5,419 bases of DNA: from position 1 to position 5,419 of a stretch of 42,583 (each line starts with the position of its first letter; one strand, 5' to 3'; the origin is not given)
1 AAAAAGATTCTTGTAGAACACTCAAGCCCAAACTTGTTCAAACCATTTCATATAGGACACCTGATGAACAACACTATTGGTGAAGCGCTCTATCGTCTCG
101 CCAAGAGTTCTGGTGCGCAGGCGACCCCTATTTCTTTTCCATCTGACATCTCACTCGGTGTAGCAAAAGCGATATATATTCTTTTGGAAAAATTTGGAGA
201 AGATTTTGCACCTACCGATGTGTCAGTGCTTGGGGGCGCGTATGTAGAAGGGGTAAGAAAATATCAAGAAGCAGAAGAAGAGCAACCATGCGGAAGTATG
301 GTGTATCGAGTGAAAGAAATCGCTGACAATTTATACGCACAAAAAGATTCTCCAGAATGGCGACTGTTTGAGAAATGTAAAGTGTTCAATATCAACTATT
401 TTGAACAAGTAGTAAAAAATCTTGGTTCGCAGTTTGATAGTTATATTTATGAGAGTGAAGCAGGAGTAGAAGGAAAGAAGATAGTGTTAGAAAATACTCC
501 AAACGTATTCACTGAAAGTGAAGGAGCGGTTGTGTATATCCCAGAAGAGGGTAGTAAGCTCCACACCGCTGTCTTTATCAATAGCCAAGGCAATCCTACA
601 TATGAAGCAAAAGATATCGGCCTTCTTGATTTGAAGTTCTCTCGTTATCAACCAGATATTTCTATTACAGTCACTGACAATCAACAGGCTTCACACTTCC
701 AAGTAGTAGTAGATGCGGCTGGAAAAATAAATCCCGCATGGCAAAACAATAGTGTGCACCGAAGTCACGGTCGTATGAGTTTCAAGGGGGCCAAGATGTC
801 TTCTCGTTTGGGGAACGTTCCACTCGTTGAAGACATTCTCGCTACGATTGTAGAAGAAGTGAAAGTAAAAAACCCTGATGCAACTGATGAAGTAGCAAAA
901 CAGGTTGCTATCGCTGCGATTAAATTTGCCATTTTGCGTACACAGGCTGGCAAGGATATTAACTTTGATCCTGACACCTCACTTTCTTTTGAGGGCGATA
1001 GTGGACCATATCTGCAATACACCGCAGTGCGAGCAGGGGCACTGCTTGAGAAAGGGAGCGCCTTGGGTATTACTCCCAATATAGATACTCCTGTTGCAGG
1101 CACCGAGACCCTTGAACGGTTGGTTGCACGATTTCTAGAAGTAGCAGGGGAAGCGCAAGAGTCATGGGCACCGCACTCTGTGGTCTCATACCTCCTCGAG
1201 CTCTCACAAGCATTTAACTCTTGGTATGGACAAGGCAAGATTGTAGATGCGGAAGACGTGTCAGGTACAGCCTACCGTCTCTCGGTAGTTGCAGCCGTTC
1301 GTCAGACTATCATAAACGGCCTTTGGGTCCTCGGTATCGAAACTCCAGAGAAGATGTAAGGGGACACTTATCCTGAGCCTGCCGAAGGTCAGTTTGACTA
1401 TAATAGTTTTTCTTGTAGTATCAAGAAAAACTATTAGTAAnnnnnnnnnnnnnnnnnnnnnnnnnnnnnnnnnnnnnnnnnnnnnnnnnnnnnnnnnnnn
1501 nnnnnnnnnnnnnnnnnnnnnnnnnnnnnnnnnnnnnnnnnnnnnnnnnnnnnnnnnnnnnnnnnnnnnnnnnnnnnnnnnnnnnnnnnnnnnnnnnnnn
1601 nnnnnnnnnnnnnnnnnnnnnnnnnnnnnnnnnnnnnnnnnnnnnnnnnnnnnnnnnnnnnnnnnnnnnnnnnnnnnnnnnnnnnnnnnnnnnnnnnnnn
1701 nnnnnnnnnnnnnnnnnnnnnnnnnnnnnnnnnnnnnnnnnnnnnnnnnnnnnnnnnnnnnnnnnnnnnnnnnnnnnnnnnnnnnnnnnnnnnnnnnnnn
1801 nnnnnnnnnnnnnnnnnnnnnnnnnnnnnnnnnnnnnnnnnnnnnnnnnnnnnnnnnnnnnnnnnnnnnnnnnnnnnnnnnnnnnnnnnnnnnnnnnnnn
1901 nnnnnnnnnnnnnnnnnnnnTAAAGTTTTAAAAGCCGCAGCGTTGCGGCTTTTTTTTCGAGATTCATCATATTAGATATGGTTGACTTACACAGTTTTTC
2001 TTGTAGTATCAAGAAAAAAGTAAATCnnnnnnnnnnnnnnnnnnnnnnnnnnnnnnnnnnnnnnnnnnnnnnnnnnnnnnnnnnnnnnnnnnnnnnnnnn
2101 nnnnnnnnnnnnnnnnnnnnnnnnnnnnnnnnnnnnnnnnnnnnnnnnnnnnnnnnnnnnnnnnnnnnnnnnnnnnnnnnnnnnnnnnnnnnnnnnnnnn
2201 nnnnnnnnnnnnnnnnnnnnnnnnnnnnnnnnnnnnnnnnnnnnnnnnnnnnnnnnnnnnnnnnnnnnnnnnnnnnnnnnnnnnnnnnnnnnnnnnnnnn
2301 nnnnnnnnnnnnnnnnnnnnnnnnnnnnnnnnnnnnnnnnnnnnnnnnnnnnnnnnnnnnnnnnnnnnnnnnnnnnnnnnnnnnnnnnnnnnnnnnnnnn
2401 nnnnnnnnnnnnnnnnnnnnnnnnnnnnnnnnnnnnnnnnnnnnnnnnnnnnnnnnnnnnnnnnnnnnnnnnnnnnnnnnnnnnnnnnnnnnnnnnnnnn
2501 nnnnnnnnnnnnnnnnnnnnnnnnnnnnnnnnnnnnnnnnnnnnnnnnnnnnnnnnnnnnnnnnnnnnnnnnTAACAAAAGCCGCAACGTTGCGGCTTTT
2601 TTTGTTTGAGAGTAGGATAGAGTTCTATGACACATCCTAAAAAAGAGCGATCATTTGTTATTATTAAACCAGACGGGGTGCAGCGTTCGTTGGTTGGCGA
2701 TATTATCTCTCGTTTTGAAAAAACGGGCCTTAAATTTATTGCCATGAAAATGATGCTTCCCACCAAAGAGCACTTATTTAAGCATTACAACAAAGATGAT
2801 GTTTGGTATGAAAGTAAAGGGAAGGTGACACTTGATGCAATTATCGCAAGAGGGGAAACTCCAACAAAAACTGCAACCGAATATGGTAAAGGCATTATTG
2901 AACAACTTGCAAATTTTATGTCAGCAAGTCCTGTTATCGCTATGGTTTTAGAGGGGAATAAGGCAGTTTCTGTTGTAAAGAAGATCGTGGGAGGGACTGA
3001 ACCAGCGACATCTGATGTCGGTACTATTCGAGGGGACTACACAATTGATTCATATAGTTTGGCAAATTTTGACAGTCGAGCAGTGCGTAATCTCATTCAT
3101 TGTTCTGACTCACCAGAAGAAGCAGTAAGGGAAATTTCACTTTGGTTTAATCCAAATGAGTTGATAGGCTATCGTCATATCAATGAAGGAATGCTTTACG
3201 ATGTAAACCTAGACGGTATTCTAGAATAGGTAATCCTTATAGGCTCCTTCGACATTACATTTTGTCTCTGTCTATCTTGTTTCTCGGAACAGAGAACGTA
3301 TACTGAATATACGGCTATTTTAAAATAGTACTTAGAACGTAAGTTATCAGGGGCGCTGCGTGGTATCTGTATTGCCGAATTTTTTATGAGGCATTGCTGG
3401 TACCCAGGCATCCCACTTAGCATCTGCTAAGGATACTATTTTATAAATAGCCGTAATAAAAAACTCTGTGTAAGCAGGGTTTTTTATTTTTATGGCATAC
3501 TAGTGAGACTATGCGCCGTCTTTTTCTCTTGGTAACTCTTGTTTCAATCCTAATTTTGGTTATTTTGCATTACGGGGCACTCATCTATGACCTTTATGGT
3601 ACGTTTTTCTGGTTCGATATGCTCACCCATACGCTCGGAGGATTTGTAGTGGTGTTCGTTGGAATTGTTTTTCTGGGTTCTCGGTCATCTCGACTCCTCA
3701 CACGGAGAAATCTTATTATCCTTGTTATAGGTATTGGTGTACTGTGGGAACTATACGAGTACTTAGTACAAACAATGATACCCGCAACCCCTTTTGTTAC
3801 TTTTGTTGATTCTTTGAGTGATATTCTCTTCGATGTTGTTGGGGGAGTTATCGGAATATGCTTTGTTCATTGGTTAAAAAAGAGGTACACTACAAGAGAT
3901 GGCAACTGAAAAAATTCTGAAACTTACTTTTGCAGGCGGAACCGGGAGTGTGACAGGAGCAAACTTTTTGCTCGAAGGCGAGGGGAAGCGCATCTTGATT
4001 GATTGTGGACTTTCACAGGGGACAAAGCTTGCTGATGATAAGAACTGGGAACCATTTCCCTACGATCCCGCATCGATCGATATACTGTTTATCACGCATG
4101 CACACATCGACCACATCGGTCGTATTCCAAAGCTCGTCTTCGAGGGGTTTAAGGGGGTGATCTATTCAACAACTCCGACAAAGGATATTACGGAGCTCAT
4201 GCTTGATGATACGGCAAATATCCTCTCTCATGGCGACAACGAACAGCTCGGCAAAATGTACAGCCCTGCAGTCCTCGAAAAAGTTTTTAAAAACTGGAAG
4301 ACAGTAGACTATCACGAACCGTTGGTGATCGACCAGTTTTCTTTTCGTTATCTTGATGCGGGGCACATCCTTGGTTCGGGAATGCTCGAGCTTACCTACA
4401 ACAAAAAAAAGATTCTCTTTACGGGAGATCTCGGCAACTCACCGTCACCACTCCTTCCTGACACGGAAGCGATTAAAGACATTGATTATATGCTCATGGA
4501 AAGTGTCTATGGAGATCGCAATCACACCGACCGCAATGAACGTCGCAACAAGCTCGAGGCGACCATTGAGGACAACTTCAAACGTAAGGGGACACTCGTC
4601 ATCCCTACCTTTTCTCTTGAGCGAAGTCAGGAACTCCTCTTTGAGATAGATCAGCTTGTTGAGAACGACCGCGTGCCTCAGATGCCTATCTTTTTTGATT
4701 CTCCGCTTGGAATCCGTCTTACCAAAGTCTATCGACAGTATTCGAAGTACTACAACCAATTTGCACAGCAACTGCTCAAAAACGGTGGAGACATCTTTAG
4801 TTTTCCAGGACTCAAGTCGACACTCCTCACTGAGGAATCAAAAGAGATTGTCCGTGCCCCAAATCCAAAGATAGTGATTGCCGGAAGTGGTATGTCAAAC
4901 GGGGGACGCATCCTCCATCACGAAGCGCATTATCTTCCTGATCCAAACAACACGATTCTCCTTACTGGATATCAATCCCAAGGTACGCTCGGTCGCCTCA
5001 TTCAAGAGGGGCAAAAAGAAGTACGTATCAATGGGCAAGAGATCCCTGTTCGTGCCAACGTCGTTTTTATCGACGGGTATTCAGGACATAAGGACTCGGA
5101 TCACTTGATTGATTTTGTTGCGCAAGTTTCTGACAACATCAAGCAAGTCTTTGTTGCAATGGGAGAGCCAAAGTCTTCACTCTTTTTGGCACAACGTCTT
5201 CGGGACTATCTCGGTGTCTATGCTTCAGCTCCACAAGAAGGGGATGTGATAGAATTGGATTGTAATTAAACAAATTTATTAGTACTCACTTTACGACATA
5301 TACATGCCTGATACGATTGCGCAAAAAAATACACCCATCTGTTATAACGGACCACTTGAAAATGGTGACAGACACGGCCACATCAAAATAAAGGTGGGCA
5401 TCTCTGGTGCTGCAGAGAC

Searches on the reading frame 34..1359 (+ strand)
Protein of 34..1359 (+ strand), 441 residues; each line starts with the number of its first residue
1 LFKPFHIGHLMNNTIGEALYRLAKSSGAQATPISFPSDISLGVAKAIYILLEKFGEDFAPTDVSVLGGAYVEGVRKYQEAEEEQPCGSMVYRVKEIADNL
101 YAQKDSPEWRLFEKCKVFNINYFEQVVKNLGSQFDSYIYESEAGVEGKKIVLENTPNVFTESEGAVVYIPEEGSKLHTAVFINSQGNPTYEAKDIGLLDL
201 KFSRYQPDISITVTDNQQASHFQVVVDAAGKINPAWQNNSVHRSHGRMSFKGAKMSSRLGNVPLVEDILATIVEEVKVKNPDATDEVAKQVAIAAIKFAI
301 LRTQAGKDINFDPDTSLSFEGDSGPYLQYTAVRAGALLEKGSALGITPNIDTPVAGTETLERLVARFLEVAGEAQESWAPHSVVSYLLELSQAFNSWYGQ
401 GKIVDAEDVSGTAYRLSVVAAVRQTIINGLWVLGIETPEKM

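Call 6: search_protein_families(library=pfam, proteins=[window:34-1359:+], max_evalue=0.0001)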
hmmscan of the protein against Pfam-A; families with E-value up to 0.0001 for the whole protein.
window:34-1359:+ (441 aa): 2 families
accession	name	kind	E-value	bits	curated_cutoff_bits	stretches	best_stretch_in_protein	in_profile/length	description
PF05746.21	DALR_1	-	2.1e-21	76.6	22.3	1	327-441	1-117/117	DALR anticodon binding domain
PF00750.26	tRNA-synt_1d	-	6.4e-17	62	23.3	1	3-311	33-347/349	tRNA synthetases class I (R), catalytic domain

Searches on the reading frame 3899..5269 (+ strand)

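Call 6: search_protein_families(library=pfam, proteins=[window:3899-5269:+], max_evalue=0.0001)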
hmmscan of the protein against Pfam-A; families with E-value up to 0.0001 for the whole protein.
window:3899-5269:+ (456 aa): 5 families
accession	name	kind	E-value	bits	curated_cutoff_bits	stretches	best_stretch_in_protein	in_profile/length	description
PF10996.14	Beta-Casp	-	1.8e-35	122.5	27.7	1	244-367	2-119/120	Beta-Casp domain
PF00753.33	Lactamase_B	-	4e-16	60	22.7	1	23-214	9-172/196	Metallo-beta-lactamase superfamily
PF16661.11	Lactamase_B_6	-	1.2e-10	41.5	27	1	24-178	1-162/193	Metallo-beta-lactamase superfamily domain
PF07521.17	RMMBL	-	2.2e-09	37.6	21.6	1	381-444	1-62/63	Zn-dependent metallo-hydrolase RNA specificity domain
PF12706.13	Lactamase_B_2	-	4.8e-09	36.5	27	1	31-206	2-169/200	Beta-lactamase superfamily domain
